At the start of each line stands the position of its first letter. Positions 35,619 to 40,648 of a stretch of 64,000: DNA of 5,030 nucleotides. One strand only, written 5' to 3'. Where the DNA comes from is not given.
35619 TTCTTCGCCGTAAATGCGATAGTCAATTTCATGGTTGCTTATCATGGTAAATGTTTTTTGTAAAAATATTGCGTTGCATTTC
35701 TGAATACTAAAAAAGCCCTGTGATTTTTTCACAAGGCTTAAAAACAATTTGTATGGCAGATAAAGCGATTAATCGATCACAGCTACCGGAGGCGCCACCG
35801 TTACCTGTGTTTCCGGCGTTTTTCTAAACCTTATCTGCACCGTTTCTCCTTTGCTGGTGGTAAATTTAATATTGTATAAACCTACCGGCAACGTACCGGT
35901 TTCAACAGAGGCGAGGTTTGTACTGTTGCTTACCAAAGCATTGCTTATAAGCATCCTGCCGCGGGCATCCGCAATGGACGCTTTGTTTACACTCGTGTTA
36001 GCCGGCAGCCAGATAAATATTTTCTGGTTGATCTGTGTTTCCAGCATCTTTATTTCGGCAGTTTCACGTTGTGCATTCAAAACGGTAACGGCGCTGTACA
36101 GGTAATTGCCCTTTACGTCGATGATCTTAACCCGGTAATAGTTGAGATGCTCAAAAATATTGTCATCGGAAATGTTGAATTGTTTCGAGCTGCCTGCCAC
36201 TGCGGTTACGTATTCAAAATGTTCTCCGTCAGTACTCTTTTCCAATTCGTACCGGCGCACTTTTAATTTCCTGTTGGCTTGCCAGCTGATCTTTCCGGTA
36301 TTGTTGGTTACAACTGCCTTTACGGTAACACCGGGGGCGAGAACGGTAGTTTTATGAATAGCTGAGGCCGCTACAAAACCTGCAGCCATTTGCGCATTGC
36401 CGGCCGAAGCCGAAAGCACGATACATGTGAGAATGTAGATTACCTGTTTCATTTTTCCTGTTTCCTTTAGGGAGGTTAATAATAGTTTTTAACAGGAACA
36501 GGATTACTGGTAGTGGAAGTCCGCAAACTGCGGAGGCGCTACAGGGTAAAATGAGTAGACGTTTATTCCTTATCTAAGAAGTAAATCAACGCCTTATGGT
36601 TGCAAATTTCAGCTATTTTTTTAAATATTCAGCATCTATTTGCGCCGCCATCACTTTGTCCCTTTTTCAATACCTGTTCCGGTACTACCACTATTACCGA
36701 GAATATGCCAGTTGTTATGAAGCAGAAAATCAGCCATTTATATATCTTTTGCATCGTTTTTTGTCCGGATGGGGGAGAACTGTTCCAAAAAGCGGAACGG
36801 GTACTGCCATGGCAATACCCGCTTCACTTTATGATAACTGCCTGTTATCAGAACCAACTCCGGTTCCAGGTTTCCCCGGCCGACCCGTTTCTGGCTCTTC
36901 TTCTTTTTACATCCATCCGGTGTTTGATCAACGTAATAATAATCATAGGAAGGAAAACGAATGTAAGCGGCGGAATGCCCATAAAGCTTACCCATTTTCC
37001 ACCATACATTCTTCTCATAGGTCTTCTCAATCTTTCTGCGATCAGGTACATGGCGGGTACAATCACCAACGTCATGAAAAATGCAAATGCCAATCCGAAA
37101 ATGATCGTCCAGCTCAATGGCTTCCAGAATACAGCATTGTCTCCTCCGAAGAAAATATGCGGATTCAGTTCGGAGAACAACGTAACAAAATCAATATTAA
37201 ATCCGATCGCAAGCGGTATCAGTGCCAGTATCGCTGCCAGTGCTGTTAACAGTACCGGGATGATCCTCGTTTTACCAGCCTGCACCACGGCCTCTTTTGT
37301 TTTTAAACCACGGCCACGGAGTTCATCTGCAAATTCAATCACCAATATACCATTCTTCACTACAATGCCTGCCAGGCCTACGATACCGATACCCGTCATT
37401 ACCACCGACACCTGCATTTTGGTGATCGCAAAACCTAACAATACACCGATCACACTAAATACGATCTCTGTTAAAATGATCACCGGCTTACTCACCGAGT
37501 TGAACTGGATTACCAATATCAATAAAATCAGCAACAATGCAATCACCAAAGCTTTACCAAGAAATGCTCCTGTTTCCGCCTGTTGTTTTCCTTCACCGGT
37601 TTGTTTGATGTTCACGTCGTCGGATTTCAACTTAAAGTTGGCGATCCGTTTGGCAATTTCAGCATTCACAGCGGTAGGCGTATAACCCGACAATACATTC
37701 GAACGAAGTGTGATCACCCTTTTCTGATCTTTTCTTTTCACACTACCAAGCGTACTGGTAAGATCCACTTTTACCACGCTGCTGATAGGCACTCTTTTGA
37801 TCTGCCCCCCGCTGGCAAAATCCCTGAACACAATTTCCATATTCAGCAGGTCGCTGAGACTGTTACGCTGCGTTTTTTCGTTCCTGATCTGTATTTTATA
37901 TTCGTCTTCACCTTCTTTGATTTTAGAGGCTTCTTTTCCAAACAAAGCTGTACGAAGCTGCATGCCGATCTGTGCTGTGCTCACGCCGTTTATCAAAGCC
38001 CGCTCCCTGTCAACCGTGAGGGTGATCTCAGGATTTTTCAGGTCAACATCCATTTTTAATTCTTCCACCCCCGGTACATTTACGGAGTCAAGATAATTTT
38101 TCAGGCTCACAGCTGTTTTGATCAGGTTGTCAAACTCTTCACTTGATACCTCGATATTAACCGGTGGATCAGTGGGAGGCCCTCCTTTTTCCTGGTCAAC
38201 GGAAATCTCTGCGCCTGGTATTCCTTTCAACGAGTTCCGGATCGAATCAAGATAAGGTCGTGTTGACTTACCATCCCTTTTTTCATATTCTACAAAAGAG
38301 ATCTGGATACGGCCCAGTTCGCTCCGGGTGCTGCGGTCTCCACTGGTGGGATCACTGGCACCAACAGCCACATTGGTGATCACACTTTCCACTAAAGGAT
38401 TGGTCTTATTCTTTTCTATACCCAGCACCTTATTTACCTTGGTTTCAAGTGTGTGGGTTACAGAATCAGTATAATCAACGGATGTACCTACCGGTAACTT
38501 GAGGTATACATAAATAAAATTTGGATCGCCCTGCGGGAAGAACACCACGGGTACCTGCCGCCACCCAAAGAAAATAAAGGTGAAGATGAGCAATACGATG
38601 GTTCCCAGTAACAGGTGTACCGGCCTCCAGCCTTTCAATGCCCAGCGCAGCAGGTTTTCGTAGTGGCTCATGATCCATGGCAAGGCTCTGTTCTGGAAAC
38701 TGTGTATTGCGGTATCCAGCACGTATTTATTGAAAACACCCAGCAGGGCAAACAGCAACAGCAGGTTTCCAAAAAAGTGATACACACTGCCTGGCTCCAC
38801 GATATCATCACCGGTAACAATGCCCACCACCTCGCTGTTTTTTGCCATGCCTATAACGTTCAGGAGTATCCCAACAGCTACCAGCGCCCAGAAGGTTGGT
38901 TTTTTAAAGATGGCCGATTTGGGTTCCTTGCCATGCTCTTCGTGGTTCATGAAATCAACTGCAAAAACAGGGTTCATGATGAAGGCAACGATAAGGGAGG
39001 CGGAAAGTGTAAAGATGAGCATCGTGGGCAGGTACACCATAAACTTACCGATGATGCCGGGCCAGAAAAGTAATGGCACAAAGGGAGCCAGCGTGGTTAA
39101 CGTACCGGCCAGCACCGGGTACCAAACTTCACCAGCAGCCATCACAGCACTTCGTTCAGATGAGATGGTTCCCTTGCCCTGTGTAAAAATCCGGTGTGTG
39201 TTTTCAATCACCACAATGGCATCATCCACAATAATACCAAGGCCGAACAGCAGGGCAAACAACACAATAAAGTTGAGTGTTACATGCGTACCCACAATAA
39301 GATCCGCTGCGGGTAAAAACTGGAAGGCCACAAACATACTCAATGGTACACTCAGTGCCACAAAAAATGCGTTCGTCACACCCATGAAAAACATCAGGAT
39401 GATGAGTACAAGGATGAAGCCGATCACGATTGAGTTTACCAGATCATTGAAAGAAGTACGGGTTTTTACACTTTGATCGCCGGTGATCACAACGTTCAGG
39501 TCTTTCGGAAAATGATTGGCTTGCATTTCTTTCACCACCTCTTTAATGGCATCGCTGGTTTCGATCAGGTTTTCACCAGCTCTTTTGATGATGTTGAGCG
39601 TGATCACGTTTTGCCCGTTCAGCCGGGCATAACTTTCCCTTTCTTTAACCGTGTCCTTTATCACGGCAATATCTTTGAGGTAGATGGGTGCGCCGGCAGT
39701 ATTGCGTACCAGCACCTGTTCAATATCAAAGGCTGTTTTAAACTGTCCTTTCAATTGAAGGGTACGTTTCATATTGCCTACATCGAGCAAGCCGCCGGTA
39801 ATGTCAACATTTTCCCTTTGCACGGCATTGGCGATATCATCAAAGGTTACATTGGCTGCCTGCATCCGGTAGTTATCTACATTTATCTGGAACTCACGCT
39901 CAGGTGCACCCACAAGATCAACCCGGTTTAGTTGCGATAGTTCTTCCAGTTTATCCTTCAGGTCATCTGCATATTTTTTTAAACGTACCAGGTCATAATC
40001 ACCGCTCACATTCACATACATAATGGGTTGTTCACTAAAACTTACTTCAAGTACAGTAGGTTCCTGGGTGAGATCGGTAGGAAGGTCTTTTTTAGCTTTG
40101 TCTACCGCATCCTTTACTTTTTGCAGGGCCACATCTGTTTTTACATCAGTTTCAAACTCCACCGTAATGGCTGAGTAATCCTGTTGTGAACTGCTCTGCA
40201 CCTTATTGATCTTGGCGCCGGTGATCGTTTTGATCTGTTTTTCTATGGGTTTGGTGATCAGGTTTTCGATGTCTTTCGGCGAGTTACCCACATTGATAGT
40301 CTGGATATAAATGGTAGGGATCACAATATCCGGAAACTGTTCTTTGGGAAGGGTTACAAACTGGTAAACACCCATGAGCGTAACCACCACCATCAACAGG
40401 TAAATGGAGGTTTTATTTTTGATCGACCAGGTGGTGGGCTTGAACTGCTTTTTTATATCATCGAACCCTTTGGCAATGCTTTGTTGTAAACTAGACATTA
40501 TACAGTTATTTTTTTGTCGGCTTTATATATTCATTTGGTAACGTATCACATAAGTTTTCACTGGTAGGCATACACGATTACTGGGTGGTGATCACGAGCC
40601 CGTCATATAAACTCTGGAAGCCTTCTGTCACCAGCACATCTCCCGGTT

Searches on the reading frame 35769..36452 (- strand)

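Call 5: search_protein_families(library=pfam, proteins=[window:35769-36452:-])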
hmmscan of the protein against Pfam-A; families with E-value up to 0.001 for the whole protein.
window:35769-36452:- (227 aa): 1 family
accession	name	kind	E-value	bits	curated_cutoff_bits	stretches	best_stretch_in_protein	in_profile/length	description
PF18962.6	Por_Secre_tail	-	3.9e-06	27.5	27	1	143-205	8-70/75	Secretion system C-terminal sorting domain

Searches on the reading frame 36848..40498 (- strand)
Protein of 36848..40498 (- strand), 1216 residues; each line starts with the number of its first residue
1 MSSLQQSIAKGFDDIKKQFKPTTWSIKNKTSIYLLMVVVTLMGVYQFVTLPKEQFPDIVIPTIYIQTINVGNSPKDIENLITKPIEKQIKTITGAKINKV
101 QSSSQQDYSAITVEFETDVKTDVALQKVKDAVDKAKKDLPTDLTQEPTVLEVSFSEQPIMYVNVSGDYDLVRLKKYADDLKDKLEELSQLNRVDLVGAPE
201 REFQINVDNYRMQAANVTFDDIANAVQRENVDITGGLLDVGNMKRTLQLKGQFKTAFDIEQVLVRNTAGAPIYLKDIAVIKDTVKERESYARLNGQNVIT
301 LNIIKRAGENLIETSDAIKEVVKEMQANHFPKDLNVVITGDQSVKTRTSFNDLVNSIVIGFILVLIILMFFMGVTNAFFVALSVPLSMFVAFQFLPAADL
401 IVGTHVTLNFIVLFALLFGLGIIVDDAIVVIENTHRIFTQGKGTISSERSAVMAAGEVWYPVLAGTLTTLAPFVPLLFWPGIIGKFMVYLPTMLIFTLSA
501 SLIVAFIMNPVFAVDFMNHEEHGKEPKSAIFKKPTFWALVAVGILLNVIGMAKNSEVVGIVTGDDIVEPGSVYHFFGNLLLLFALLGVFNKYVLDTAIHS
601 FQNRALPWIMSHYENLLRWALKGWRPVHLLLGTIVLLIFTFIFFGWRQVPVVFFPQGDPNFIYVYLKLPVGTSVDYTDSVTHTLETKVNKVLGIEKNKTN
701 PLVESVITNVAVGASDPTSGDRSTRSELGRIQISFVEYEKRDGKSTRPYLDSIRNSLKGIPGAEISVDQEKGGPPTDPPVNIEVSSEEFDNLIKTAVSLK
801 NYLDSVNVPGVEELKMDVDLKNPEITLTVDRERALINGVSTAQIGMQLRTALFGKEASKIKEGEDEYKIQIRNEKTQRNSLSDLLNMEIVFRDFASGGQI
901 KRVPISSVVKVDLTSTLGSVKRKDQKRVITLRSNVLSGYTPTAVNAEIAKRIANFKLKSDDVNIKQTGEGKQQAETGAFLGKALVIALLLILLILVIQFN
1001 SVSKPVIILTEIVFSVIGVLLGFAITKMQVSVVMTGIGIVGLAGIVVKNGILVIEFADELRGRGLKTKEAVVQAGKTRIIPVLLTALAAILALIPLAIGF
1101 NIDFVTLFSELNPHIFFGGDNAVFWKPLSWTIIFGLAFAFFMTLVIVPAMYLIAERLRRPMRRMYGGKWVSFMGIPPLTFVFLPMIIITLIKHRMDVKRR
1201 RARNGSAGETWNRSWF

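Call 5: search_protein_families(library=pfam, proteins=[window:36848-40498:-])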
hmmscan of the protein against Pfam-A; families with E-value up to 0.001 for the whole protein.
window:36848-40498:- (1216 aa): 2 families
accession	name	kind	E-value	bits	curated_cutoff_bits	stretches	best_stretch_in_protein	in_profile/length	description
PF00873.25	ACR_tran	-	1.5e-179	599.4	28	2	24-529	4-500/1021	AcrB/AcrD/AcrF family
PF03176.21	MMPL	-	1.9e-07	30.8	20.5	2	312-478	104-267/333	MMPL family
